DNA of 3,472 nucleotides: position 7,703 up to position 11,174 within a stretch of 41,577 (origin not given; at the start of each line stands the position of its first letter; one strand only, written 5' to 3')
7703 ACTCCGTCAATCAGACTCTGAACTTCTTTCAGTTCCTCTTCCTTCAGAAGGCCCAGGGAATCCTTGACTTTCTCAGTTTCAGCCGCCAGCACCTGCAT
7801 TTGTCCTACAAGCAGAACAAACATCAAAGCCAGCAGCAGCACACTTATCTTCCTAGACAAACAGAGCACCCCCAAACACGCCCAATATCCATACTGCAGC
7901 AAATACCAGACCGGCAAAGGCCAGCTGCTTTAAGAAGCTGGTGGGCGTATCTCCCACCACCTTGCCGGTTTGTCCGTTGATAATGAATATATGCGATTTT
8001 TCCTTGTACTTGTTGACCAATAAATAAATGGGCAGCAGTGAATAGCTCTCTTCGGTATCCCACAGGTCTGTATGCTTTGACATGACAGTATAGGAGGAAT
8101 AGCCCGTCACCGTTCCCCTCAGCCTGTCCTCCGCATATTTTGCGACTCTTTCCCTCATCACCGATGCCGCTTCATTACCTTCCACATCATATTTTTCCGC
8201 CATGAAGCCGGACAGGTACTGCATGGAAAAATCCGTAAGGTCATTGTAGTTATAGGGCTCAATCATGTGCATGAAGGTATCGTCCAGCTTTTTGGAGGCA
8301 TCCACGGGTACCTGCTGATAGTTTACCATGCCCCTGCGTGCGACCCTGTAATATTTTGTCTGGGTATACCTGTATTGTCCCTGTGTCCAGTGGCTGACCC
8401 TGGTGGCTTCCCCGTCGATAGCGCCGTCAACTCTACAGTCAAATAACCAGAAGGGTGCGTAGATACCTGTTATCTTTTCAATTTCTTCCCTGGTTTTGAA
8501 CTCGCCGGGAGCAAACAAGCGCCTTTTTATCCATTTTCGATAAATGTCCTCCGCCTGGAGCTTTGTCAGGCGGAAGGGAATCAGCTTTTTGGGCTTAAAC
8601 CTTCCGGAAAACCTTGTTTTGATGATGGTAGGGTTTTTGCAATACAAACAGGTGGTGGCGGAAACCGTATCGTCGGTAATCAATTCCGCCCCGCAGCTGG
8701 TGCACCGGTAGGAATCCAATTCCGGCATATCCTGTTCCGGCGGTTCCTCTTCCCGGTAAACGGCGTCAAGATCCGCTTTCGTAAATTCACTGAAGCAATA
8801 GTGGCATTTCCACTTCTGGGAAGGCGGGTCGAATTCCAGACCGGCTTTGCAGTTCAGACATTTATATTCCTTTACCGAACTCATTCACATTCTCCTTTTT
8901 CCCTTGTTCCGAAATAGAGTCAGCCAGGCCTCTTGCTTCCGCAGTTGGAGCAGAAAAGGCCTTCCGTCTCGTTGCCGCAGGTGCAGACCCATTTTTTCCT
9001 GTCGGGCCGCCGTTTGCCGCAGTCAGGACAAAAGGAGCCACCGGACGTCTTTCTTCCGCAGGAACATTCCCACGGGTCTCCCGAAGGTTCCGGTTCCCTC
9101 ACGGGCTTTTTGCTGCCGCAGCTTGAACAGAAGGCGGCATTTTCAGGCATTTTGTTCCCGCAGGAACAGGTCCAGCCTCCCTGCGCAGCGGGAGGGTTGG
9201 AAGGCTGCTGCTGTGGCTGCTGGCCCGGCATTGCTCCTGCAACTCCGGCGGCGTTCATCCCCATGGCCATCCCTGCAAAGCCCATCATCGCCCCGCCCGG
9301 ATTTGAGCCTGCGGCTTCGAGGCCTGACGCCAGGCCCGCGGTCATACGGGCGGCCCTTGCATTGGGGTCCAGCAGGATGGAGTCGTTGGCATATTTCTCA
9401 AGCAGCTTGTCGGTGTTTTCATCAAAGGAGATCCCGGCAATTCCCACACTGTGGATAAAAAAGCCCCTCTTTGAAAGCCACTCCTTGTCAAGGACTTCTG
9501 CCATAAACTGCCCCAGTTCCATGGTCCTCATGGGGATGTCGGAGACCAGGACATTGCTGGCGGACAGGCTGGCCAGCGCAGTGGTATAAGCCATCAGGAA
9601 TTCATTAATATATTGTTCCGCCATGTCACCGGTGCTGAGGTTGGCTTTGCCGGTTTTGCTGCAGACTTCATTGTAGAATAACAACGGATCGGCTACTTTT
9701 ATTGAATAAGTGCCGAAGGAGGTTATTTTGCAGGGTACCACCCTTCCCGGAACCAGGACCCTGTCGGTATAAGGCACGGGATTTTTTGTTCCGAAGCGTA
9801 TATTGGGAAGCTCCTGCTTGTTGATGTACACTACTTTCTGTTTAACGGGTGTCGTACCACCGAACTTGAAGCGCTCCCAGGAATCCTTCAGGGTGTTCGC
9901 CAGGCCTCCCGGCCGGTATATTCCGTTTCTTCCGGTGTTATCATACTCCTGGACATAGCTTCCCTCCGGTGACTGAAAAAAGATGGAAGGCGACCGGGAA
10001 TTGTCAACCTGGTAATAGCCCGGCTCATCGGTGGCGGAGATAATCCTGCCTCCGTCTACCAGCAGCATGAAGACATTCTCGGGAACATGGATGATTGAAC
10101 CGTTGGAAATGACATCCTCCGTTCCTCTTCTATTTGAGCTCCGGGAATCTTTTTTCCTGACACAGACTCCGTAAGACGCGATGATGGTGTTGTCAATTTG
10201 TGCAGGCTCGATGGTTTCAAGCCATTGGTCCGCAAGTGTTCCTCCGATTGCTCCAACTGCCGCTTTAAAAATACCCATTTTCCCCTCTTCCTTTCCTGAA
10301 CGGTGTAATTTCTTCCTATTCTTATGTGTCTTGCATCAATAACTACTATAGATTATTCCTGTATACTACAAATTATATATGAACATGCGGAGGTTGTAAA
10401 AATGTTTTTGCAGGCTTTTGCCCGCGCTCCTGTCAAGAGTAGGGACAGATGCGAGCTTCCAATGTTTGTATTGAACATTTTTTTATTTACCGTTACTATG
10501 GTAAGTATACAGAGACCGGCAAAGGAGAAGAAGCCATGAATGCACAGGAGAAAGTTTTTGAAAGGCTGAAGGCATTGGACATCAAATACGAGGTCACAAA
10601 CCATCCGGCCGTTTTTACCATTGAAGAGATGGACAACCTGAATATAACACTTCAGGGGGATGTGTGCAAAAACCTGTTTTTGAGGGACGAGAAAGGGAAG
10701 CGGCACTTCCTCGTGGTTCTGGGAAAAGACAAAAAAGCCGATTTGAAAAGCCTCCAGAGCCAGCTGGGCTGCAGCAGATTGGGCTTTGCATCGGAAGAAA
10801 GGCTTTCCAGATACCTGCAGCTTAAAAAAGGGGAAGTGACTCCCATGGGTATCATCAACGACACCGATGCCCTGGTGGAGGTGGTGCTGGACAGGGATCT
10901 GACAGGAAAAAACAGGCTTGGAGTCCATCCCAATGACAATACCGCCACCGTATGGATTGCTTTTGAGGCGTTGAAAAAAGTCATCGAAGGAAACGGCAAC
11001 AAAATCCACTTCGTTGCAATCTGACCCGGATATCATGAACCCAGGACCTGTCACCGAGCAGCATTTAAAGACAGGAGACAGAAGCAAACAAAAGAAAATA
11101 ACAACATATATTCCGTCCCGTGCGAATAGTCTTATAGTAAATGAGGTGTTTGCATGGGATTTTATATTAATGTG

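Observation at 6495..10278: Tightly packed 4-gene minus-strand module: SPFH/Band-7 with zinc ribbons, double zinc-ribbon TM protein, TPM/YgcG protein and a membrane protein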

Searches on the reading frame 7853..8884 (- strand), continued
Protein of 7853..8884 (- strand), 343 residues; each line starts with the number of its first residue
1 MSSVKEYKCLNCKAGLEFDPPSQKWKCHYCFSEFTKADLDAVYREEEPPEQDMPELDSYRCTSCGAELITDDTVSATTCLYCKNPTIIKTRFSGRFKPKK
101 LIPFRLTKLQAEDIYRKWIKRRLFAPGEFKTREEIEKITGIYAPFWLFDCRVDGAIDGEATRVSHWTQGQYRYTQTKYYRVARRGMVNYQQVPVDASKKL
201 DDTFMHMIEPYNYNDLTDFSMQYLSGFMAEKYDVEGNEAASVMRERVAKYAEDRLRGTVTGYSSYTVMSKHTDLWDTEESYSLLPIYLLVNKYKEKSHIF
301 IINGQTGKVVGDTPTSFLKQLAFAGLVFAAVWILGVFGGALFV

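Call 54: fold_search(model_id=the predicted structure, library=pdb)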
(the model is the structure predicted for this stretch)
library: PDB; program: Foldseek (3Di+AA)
matches with E <= 10: 471; with E <= 0.001: 0
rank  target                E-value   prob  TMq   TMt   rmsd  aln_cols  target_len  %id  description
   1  7ah9_5E               7.1e-02  0.04  0.10  0.07  24.6       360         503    8  Substrate-engaged type 3 secretion system needle complex from Salmonella enterica typhimurium - SpaR state 1 (released 2021-03-17)
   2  9lh7_A                8.4e-02  0.06  0.10  0.07  25.2       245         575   11  Pore-like heptameric T201A Vibrio cholerae cytolysin mutant (released 2025-10-01)
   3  8jc7_A                9.9e-02  0.12  0.11  0.09  24.2       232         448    8  Cryo-EM structure of Vibrio campbellii alpha-hemolysin (released 2023-09-27)
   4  4h56_A                9.9e-02  0.07  0.11  0.11  19.3       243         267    8  Crystal structure of the Clostridium perfringens NetB toxin in the membrane inserted form (released 2012-12-26)
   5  3b07_A                1.1e-01  0.02  0.07  0.08  24.0       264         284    9  Crystal structure of octameric pore form of gamma-hemolysin from Staphylococcus aureus (released 2011-10-12)
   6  6rhv_G                1.2e-01  0.07  0.09  0.11  24.4       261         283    6  Crystal structure of mouse CD11b I-domain (CD11b-I) in complex with Staphylococcus aureus octameric bi-component leuko (released 2019-12-18)
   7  5ec5_C                1.2e-01  0.06  0.08  0.09  23.1       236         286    7  Crystal structure of lysenin pore (released 2016-05-18)
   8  3qtd_B                1.3e-01  0.08  0.11  0.09  26.0       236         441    9  Crystal structure of putative modulator of gyrase (PmbA) from Pseudomonas aeruginosa PAO1 (released 2011-03-30)
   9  3o44_A                1.4e-01  0.06  0.10  0.07  23.6       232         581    9  Crystal Structure of the Vibrio cholerae Cytolysin (HlyA) Heptameric Pore (released 2011-04-20)
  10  7q9y_A                1.5e-01  0.08  0.11  0.12  23.6       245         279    8  Cryo-EM structure of the octameric pore of Clostridium perfringens beta-toxin. (released 2022-10-19)
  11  3qtd_A                1.5e-01  0.04  0.09  0.07  27.1       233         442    9  Crystal structure of putative modulator of gyrase (PmbA) from Pseudomonas aeruginosa PAO1 (released 2011-03-30)
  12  6pee_A                1.7e-01  0.02  0.08  0.08  23.0       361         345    8  InvG secretin domain beta-barrel from Salmonella SPI-1 injectisome NC-base (released 2019-10-23)
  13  6q14_A                1.7e-01  0.02  0.08  0.06  23.0       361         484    8  Structure of the Salmonella SPI-1 injectisome NC-base (released 2019-10-23)
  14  6q14_B                1.7e-01  0.02  0.08  0.06  23.0       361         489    8  Structure of the Salmonella SPI-1 injectisome NC-base (released 2019-10-23)
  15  7ah9_5N               1.8e-01  0.04  0.10  0.08  24.2       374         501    7  Substrate-engaged type 3 secretion system needle complex from Salmonella enterica typhimurium - SpaR state 1 (released 2021-03-17)
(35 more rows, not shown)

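Call 68: find_homologous_proteins(query=L082:8661-9677:+, max_evalue=1e-10)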
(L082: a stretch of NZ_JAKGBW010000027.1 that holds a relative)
Query L082:8661-9677:+ (338 aa): 5576 proteins with E <= 1e-10 among 6554 candidates; the best 120 are listed.
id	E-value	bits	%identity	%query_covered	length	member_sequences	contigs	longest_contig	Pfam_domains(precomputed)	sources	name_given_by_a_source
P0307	4.0e-225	764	100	100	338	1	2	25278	PF13240.12,PF01145.32,PF13421.12,PF13248.12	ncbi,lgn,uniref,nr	ncbi:SPFH domain-containing protein [Oceanobacillus alkalisoli]|uniref:SPFH domain-containing protei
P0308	2.4e-213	725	93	100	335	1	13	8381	PF13240.12,PF01145.32,PF13421.12,PF13248.12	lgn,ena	-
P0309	5.7e-213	724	93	100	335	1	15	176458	PF13240.12,PF01145.32,PF13421.12,PF13248.12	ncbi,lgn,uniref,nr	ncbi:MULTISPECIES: SPFH domain-containing protein [Oceanobacillus]|uniref:SPFH domain-containing pro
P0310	7.0e-213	724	93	100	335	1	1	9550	PF13240.12,PF01145.32,PF13421.12,PF13248.12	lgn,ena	-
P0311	8.6e-213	724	93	100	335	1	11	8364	PF13240.12,PF01145.32,PF13421.12,PF13248.12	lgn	-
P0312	1.7e-212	723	93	100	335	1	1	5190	PF13240.12,PF01145.32,PF13421.12,PF13248.12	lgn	-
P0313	2.1e-212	722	93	100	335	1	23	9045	PF13240.12,PF01145.32,PF13421.12,PF13248.12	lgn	-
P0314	8.9e-212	720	93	100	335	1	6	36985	PF13240.12,PF01145.32,PF13421.12,PF13248.12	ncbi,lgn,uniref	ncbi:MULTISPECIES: SPFH domain-containing protein [unclassified Oceanobacillus]|uniref:SPFH domain-c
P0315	1.8e-211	719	92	100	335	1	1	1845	PF13240.12,PF01145.32,PF13421.12,PF13248.12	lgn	-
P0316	5.1e-205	698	91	100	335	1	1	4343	PF13240.12,PF01145.32,PF13421.12,PF13248.12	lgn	-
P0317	6.2e-192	655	84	100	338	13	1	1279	PF13240.12,PF01145.32,PF13421.12,PF13248.12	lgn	-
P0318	7.6e-192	655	83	100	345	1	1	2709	PF13240.12,PF01145.32,PF13421.12,PF13248.12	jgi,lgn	jgi:membrane protease subunit (stomatin/prohibitin family)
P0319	1.0e-191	654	83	100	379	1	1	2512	PF13240.12,PF01145.32,PF13421.12,PF13248.12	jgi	-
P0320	4.1e-190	649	84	100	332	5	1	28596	PF13240.12,PF01145.32,PF13421.12,PF13248.12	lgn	-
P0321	5.9e-190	649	84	100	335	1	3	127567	PF13240.12,PF01145.32,PF13421.12,PF13248.12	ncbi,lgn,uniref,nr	ncbi:SPFH domain-containing protein [Oceanobacillus luteolus]|uniref:SPFH domain-containing protein 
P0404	1.8e-165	568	72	100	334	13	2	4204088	PF13240.12,PF01145.32,PF13421.12,PF13248.12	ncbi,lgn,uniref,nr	ncbi:SPFH domain-containing protein [Bacillus velezensis]|uniref:SPFH domain-containing protein n=1 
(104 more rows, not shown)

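Call 69: find_encoding_contigs(protein=P0404, flank=5000, max_places=1)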
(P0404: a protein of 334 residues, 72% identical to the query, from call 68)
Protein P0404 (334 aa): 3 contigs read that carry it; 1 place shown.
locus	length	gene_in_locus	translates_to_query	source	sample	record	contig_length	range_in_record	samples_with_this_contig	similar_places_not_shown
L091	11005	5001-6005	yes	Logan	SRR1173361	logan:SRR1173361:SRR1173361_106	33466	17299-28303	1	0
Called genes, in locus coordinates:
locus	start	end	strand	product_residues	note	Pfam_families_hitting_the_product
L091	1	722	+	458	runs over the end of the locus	PF07690:MFS_1, PF13347:MFS_2, PF07690:MFS_1 (weak)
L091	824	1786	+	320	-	PF00294:PfkB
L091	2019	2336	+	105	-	PF14154:DUF4306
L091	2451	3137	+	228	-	PF04012:PspA_IM30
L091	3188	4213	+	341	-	PF08271:Zn_Ribbon_TF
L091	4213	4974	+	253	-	PF04536:TPM_phosphatase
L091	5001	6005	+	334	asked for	PF13421:Band_7_1, PF01145:Band_7 (weak), PF13240:Zn_Ribbon_1 (weak), PF13248:Zn_ribbon_3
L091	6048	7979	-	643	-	PF01757:Acyl_transf_3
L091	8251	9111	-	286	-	PF13786:DUF4179 (weak), PF13739:PdaC (weak), PF11738:DUF3298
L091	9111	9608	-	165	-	PF04542:Sigma70_r2, PF08281:Sigma70_r4_2, PF04545:Sigma70_r4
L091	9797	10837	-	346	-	PF08240:ADH_N, PF16912:Glu_dehyd_C, PF00107:ADH_zinc_N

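Call 75: find_related_loci(query=A2, collection=viral_contigs, flank=5000)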
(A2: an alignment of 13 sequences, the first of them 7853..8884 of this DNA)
Query A2 (343 aa) in viral_contigs; peptide patterns used: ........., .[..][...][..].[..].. (x = any residue, [..] = any of these).
45 stretches matched a pattern, but none encodes a relative of the query by tblastn (E <= 1e-3).

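Call 78: search_solved_structures(query=A1, max_evalue=1)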
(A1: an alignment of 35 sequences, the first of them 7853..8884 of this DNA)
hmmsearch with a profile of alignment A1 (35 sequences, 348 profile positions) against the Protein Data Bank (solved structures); distinct sequences matched with E-value up to 1: 28.
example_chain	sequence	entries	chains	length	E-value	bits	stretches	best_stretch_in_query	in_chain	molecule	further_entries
7oqy_Y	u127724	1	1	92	0.0038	19.6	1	8-88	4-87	DNA-directed RNA polymerase, subunit M (RpoM-2)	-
4qiw_P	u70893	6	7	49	0.0051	19.1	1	3-91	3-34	DNA-directed RNA polymerase subunit P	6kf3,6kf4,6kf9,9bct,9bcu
1vd4_A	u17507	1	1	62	0.014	17.7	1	4-43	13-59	Transcription initiation factor IIE, alpha subunit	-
2avu_E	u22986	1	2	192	0.047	16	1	62-117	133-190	Flagellar transcriptional activator flhC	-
8byq_W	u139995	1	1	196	0.056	15.7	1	4-46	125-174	General transcription factor IIE subunit 1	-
36ro_P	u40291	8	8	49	0.061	15.6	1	5-33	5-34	DNA-directed RNA polymerase subunit Rpo12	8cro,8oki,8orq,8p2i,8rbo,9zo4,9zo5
5gpy_A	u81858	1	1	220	0.067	15.5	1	4-46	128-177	General transcription factor IIE subunit 1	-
1vq4_Z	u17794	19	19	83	0.07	15.4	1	4-39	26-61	50S ribosomal protein L37Ae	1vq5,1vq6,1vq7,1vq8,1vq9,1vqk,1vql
3g4s_Z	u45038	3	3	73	0.072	15.3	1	4-36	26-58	50S ribosomal protein L37Ae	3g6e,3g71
1s72_Z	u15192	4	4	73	0.072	15.3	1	4-36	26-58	50S ribosomal protein L37Ae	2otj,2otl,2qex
9vtg_Lq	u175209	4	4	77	0.072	15.3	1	50-91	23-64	60S ribosomal protein L37a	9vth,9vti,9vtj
1pft_A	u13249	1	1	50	0.083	15.2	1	4-37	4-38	TFIIB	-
3a43_A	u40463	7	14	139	0.086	15.1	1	12-71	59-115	Hydrogenase nickel incorporation protein hypA | Probable hydrogenase nickel incorporation protein HypA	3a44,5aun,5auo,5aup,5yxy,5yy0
3cpw_Y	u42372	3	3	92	0.089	15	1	4-38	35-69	50S ribosomal protein L37Ae | RPL37AE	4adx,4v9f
2qa4_Z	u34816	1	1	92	0.089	15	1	4-38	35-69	50S ribosomal protein L37Ae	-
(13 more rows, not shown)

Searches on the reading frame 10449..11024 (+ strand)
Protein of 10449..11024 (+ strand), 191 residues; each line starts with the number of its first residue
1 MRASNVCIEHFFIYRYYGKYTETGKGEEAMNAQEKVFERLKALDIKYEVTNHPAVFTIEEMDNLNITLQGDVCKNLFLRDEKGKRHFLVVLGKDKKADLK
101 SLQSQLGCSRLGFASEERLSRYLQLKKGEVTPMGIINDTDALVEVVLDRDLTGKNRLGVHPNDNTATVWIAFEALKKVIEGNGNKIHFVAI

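Call 3: search_protein_families(library=pfam, proteins=[window:10449-11024:+], max_evalue=0.01)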
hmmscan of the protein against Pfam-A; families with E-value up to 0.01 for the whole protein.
window:10449-11024:+ (191 aa): 1 family
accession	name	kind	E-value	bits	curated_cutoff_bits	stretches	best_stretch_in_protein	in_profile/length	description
PF04073.20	tRNA_edit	-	1.4e-27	96.7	25.5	1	52-177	1-122/123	Aminoacyl-tRNA editing domain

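Call 4: search_protein_families(library=ncbifam, proteins=[window:10449-11024:+], max_evalue=0.01)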
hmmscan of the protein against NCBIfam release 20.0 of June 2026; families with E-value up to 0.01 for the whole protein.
window:10449-11024:+ (191 aa): 2 families
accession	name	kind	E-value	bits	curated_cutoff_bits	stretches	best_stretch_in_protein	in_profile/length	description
NF006625.0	PRK09194.1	equivalog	9.9e-07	28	558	1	39-164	241-360/559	proline--tRNA ligase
TIGR00011.1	YbaK_EbsC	equivalog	0.00014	21.6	153.25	1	46-156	18-121/152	Cys-tRNA(Pro) deacylase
